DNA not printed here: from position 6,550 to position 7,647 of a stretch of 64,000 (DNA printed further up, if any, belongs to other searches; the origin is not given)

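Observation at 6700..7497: Cys-less paralog of the radical-SAM MqnC/MqnE enzyme inside the futalosine menaquinone operon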

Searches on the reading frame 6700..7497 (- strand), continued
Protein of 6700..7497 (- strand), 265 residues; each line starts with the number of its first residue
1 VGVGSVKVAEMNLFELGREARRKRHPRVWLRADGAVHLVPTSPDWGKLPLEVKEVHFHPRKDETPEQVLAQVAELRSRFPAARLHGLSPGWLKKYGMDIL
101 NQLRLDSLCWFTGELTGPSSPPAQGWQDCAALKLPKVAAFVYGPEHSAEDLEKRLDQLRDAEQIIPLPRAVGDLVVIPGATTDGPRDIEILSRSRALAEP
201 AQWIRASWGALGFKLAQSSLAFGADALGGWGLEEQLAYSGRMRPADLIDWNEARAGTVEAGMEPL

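Call 57: find_homologous_proteins(query=P0060, max_evalue=1e-20)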
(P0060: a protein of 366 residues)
Query P0060 (366 aa): 7963 proteins with E <= 1e-20 among 8000 candidates; the best 120 are listed.
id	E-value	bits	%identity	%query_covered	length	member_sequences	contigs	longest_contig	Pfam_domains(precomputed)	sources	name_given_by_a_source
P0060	1.2e-240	816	100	100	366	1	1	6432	PF04055.28,PF19288.5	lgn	-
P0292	1.3e-150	520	61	100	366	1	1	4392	PF04055.28,PF19288.5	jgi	jgi:aminodeoxyfutalosine synthase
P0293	4.8e-150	518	61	99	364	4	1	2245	PF04055.28,PF19288.5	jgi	-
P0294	1.7e-148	513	62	98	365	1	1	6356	PF04055.28,PF19288.5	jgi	-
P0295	3.9e-148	511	61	98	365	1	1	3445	PF04055.28,PF19288.5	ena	-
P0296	1.0e-142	494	59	99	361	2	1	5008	PF04055.28,PF19288.5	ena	-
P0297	6.9e-134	465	-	-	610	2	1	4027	PF04055.28,PF19288.5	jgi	jgi:dehypoxanthine futalosine cyclase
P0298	4.1e-127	442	-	-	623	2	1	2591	PF04055.28,PF19288.5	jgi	-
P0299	4.9e-121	422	54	97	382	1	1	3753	PF04055.28,PF19288.5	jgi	-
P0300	3.2e-118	413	52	99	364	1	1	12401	PF04055.28,PF19288.5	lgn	-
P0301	8.0e-111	389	49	98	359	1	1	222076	PF04055.28,PF19288.5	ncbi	-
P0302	1.6e-110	388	49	99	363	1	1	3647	PF04055.28,PF19288.5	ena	-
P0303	2.9e-110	387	49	99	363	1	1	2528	PF04055.28,PF19288.5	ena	-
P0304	6.9e-110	386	49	99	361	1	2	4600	PF04055.28,PF19288.5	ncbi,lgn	-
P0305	1.1e-109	385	48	99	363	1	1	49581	PF04055.28,PF19288.5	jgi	jgi:aminodeoxyfutalosine synthase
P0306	1.3e-109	385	49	99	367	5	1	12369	PF04055.28,PF19288.5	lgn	-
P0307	2.1e-109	384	49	98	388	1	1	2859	PF04055.28,PF19288.5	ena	-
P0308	3.3e-109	383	49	98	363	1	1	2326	PF04055.28,PF19288.5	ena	-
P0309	4.8e-109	383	49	99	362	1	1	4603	PF04055.28,PF19288.5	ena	-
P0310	2.0e-108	381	47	99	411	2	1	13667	PF04055.28,PF19288.5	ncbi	-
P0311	2.8e-108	380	49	99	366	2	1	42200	PF04055.28,PF19288.5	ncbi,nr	ncbi:MAG: aminofutalosine synthase MqnE [Thermoanaerobacteraceae bacterium]|nr:aminofutalosine synth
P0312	7.1e-108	379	49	98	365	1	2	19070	PF04055.28,PF19288.5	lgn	-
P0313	8.2e-108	379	49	95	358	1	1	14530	PF04055.28,PF19288.5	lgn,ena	-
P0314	3.5e-107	377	49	98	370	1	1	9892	PF04055.28,PF19288.5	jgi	jgi:aminodeoxyfutalosine synthase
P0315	2.1e-106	374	49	96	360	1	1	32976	PF04055.28,PF19288.5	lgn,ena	-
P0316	3.3e-106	374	46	99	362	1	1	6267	PF04055.28,PF19288.5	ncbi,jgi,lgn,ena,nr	ncbi:MAG: aminofutalosine synthase MqnE [Nitrospinota bacterium]|nr:aminofutalosine synthase MqnE [N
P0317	3.3e-106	374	49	96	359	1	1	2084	PF04055.28,PF19288.5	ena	-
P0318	3.5e-106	373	52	96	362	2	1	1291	PF04055.28,PF19288.5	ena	-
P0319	5.2e-106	373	50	97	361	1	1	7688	PF04055.28,PF19288.5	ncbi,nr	ncbi:MAG: CofH family radical SAM protein [bacterium]|nr:CofH family radical SAM protein [bacterium]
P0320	5.3e-106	373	48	99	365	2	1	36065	PF04055.28,PF19288.5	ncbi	-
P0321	5.4e-106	373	48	99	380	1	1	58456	PF04055.28,PF19288.5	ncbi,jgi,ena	-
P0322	1.6e-105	371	48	96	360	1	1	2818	PF04055.28,PF19288.5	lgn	-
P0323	2.2e-105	371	47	97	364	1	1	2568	PF04055.28,PF19288.5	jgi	-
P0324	2.5e-105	371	48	96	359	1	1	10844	PF04055.28,PF19288.5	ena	-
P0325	3.0e-105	370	48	98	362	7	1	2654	PF04055.28,PF19288.5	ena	-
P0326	3.1e-105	370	47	98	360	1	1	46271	PF04055.28,PF19288.5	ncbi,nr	ncbi:MAG: aminofutalosine synthase MqnE [Candidatus Omnitrophica bacterium]|nr:aminofutalosine synth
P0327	5.1e-105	370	48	97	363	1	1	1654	PF04055.28,PF19288.5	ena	-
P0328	5.2e-105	370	47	98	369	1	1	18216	PF04055.28,PF19288.5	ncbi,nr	ncbi:MAG: aminofutalosine synthase MqnE [Candidatus Omnitrophica bacterium]|nr:aminofutalosine synth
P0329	5.9e-105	369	47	98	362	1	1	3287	PF04055.28,PF19288.5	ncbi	-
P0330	8.6e-105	369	48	98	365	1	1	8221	PF04055.28,PF19288.5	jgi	jgi:aminodeoxyfutalosine synthase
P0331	9.6e-105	369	46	99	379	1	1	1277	PF04055.28,PF19288.5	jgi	-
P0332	1.0e-104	369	47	98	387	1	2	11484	PF04055.28,PF19288.5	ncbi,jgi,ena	-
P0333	2.0e-104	368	49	97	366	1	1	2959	PF04055.28,PF19288.5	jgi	jgi:aminodeoxyfutalosine synthase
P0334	2.1e-104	368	47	98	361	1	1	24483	PF04055.28,PF19288.5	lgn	-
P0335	3.0e-104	367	45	100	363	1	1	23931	PF04055.28,PF19288.5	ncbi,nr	ncbi:MAG: aminofutalosine synthase MqnE [Nitrospinota bacterium]|nr:aminofutalosine synthase MqnE [N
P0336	4.1e-104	367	45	99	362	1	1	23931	PF04055.28,PF19288.5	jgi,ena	-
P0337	4.6e-104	367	48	96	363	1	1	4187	PF04055.28,PF19288.5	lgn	-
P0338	5.3e-104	366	49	96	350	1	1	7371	PF04055.28,PF19288.5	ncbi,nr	ncbi:MAG: aminofutalosine synthase MqnE [bacterium]|nr:aminofutalosine synthase MqnE [bacterium]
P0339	5.3e-104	366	47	98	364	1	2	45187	PF04055.28,PF19288.5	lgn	-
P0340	5.9e-104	366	48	96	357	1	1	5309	PF04055.28,PF19288.5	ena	-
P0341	6.2e-104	366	49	97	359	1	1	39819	PF04055.28,PF19288.5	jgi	-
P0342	6.5e-104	366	47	99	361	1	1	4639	PF04055.28,PF19288.5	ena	-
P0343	8.7e-104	366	48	99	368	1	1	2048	PF04055.28,PF19288.5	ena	-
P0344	9.8e-104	365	48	99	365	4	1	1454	PF04055.28,PF19288.5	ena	-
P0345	1.1e-103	365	47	98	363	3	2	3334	PF04055.28,PF19288.5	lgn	-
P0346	1.2e-103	365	50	96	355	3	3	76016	PF04055.28,PF19288.5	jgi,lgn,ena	-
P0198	1.3e-103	365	47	99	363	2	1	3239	PF04055.28,PF19288.5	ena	-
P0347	1.6e-103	365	47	97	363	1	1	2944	PF04055.28,PF19288.5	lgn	-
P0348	1.7e-103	365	48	96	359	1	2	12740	PF04055.28,PF19288.5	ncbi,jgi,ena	-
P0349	1.7e-103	365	47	97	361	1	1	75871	PF04055.28,PF19288.5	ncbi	-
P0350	2.5e-103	364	47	99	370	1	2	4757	PF04055.28,PF19288.5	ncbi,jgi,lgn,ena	-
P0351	2.5e-103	364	48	98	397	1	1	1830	PF04055.28,PF19288.5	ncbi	-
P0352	2.8e-103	364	47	96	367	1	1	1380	PF04055.28,PF19288.5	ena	-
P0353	3.5e-103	364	48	96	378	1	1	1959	PF04055.28,PF19288.5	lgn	-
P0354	4.3e-103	363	46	97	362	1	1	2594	PF04055.28,PF19288.5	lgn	-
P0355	4.7e-103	363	47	96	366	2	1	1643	PF04055.28,PF19288.5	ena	-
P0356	5.9e-103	363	45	100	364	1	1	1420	PF04055.28,PF19288.5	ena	-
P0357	6.4e-103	363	45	99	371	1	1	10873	PF04055.28,PF19288.5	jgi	-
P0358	6.8e-103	363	47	99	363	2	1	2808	PF04055.28,PF19288.5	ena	-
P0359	6.8e-103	363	48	96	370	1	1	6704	PF04055.28,PF19288.5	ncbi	-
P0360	7.0e-103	363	48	97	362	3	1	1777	PF04055.28,PF19288.5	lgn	-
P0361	7.1e-103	363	46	99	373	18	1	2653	PF04055.28,PF19288.5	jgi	jgi:aminodeoxyfutalosine synthase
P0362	1.1e-102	362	49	96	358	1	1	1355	PF04055.28,PF19288.5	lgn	-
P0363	1.1e-102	362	47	98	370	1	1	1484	PF04055.28,PF19288.5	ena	-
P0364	1.3e-102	362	49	98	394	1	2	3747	PF04055.28,PF19288.5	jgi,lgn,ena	jgi:aminodeoxyfutalosine synthase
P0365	1.4e-102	362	47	98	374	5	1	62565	PF04055.28,PF19288.5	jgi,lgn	jgi:aminodeoxyfutalosine synthase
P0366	1.5e-102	362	48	95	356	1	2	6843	PF04055.28,PF19288.5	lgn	-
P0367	3.1e-102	360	46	97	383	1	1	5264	PF04055.28,PF19288.5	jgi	-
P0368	3.2e-102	360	48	98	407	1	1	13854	PF04055.28,PF19288.5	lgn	-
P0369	3.5e-102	360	47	96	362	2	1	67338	PF04055.28,PF19288.5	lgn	-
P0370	4.1e-102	360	47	96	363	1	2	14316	PF04055.28,PF19288.5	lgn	-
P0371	4.7e-102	360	47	96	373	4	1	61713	PF04055.28,PF19288.5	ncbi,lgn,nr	ncbi:MAG: aminodeoxyfutalosine synthase [Moorella sp. (in: firmicutes)]|nr:aminodeoxyfutalosine synt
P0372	5.9e-102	360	46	99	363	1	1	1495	PF04055.28,PF19288.5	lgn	-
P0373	6.9e-102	359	48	98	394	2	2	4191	PF04055.28,PF19288.5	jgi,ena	jgi:aminodeoxyfutalosine synthase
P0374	7.5e-102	359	45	98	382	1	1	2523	PF04055.28,PF19288.5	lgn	-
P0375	1.0e-101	359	47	96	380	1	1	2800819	PF04055.28,PF19288.5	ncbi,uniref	ncbi:Aminodeoxyfutalosine synthase [Moorella thermoacetica]|uniref:aminofutalosine synthase MqnE n=1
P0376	1.0e-101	359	47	96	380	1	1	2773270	PF04055.28,PF19288.5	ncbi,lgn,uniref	ncbi:aminofutalosine synthase MqnE [Moorella sp. ACPs]|uniref:aminofutalosine synthase MqnE n=1 Tax=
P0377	1.1e-101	359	47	96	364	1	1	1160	PF04055.28,PF19288.5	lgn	-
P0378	1.1e-101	359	48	96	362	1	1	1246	PF04055.28,PF19288.5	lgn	-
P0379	1.3e-101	358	49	96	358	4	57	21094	PF04055.28,PF19288.5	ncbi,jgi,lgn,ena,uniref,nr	ncbi:aminofutalosine synthase MqnE [Candidatus Desantisbacteria bacterium CG2_30_40_21]|uniref:Amino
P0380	1.3e-101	358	48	95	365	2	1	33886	PF04055.28,PF19288.5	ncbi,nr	ncbi:MAG: aminofutalosine synthase MqnE [Omnitrophica bacterium GWA2_52_12]|nr:MAG: aminofutalosine 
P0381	1.5e-101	358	48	95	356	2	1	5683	PF04055.28,PF19288.5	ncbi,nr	ncbi:MAG: aminofutalosine synthase MqnE [Candidatus Omnitrophica bacterium]|nr:aminofutalosine synth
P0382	1.8e-101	358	48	96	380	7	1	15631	PF04055.28,PF19288.5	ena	-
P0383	1.8e-101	358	47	97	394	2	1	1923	PF04055.28,PF19288.5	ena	-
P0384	1.9e-101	358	46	95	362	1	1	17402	PF04055.28,PF19288.5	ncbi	-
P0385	2.0e-101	358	46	96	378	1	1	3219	PF04055.28,PF19288.5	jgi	jgi:aminodeoxyfutalosine synthase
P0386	2.0e-101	358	48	96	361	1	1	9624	PF04055.28,PF19288.5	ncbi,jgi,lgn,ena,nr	ncbi:MAG: aminofutalosine synthase MqnE [Thermodesulfatator sp.]|nr:MAG: aminofutalosine synthase Mq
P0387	2.4e-101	358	47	98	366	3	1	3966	PF04055.28,PF19288.5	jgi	-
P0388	3.0e-101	357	48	96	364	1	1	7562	PF04055.28,PF19288.5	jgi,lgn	jgi:aminodeoxyfutalosine synthase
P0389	3.1e-101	357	48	96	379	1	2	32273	PF04055.28,PF19288.5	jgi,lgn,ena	-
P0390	3.4e-101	357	49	96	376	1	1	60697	PF04055.28,PF19288.5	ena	-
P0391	3.6e-101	357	47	96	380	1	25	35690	PF04055.28,PF19288.5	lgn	-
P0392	4.3e-101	357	48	96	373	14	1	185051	PF04055.28,PF19288.5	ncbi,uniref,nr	ncbi:aminofutalosine synthase MqnE [Moorella sulfitireducens (nom. illeg.)]|uniref:aminofutalosine s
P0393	4.7e-101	357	48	97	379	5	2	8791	PF04055.28,PF19288.5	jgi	-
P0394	5.0e-101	357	47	96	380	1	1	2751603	PF04055.28,PF19288.5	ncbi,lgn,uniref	ncbi:aminofutalosine synthase MqnE [Neomoorella thermoacetica]|uniref:aminofutalosine synthase MqnE 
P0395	7.7e-101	356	47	95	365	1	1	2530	PF04055.28,PF19288.5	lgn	-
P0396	8.7e-101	356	48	96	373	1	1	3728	PF04055.28,PF19288.5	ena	-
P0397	8.8e-101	356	46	98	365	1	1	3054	PF04055.28,PF19288.5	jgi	jgi:aminodeoxyfutalosine synthase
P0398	9.5e-101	356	46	98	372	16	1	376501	PF04055.28,PF19288.5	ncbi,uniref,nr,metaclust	ncbi:aminofutalosine synthase MqnE [Neomoorella mulderi]|uniref:Aminodeoxyfutalosine synthase n=1 Ta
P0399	9.8e-101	356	46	97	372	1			PF04055.28,PF19288.5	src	-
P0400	1.9e-100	355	46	96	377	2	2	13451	PF04055.28,PF19288.5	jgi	-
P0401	2.1e-100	354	46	97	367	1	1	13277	PF04055.28,PF19288.5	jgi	jgi:aminodeoxyfutalosine synthase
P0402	2.7e-100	354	47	95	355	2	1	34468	PF04055.28,PF19288.5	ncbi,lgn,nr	ncbi:MAG: aminofutalosine synthase MqnE [Planctomycetes bacterium]|nr:aminofutalosine synthase MqnE 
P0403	2.7e-100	354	46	98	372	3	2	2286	PF04055.28,PF19288.5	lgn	-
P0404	3.4e-100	354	47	99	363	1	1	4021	PF04055.28,PF19288.5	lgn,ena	-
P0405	3.4e-100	354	52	89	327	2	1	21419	PF04055.28,PF19288.5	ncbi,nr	ncbi:CofH family radical SAM protein [Candidatus Desantisbacteria bacterium]|nr:CofH family radical 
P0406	3.7e-100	354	46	97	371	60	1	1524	PF04055.28,PF19288.5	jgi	-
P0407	4.0e-100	354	46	96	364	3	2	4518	PF04055.28,PF19288.5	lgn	-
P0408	4.7e-100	353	46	98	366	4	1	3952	PF04055.28,PF19288.5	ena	-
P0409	6.7e-100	353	48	96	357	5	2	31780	PF04055.28,PF19288.5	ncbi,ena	-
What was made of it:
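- A search seeded with a canonical MqnE returned no hit labelled Xenobia among its 120 best, which is uninformative (call 57).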

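Call 64: list_cluster_members(proteins=[P0138, P0139, P0120, P0107, P0180, P0078, P0027, P0030, P0035, P0045])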
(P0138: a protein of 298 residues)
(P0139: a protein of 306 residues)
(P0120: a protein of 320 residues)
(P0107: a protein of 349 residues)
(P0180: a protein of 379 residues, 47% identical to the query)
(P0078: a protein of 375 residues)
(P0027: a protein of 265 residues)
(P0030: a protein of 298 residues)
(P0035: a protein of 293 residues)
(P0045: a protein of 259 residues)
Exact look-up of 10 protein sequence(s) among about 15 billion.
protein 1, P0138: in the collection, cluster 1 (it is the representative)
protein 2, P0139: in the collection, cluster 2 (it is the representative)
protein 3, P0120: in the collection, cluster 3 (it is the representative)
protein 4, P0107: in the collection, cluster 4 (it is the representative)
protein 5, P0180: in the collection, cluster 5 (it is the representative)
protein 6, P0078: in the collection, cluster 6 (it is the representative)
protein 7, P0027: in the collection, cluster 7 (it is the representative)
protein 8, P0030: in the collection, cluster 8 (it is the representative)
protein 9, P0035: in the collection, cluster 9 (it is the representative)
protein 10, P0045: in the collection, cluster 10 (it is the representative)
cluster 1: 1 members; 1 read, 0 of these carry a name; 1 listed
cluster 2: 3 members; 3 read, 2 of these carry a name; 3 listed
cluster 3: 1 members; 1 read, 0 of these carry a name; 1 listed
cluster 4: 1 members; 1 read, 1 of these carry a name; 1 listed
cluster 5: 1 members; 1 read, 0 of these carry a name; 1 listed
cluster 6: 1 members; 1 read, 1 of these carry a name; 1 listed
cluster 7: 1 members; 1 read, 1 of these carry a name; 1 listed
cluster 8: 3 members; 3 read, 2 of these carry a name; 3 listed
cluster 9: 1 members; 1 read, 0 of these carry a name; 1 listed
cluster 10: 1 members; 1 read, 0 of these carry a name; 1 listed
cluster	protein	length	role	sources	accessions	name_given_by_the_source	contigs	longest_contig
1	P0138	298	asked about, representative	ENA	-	-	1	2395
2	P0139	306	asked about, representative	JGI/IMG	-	hypothetical protein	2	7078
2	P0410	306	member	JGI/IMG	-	hypothetical protein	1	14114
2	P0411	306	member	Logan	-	-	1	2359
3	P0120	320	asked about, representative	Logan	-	-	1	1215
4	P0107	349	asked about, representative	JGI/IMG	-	aminodeoxyfutalosine synthase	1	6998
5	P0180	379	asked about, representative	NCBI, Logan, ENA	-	-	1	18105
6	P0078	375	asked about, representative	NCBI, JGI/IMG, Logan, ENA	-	aminodeoxyfutalosine synthase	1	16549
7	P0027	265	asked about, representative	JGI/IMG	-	hypothetical protein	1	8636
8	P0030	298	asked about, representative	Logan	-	-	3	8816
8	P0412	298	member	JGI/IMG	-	hypothetical protein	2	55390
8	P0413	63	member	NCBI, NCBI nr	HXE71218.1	MAG TPA: hypothetical protein VNO81_01045, partial [Candidatus Nitrosotenuis sp.] | hypothetical protein [Candidatus Nitrosotenuis sp.]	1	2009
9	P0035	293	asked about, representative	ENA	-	-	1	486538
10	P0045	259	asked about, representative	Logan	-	-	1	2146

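Call 65: find_encoding_contigs(protein=P0410, flank=10000, max_places=1)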
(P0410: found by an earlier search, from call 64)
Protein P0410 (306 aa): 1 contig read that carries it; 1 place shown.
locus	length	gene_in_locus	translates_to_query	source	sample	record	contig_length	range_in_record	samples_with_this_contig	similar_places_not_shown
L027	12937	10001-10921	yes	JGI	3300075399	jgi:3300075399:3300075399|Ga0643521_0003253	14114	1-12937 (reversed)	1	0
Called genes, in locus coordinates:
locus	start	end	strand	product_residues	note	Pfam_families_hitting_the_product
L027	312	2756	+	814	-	PF02861:Clp_N, PF13191:AAA_16, PF00004:AAA, PF17871:AAA_lid_9, PF07724:AAA_2, PF07728:AAA_5, PF00004:AAA, PF10431:ClpB_D2-small, +9 more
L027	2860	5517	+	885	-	PF07244:POTRA, PF01103:Omp85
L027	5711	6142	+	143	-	-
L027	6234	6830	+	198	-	PF03938:OmpH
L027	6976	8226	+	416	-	PF07977:FabA, PF22818:ApeI-like, PF25084:LbH_EIF2B (faint), PF25087:GMPPB_C, PF00132:Hexapep (weak), PF13720:Acetyltransf_11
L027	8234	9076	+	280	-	PF17930:LpxI_N, PF06230:LpxI_C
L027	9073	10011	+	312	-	PF01408:GFO_IDH_MocA, PF22725:GFO_IDH_MocA_C3, PF02894:GFO_IDH_MocA_C (faint)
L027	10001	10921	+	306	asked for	PF19288:CofH_C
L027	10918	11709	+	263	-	PF02621:VitK2_biosynth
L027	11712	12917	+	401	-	PF04055:Radical_SAM, PF19288:CofH_C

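Call 66: find_encoding_contigs(protein=P0107, flank=10000, max_places=1)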
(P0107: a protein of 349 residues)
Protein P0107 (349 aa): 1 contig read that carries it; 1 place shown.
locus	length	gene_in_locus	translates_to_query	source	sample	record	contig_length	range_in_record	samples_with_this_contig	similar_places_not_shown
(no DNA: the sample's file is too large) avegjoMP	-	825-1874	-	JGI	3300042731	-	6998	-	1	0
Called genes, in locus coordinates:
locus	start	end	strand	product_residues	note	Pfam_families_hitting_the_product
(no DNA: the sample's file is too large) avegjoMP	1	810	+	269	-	?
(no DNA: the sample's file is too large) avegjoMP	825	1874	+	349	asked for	-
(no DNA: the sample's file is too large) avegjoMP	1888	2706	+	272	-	PF02621:VitK2_biosynth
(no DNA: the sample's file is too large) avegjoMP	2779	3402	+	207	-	-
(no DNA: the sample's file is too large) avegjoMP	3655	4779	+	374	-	PF04055:Radical_SAM, PF19288:CofH_C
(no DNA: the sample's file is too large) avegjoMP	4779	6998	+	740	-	?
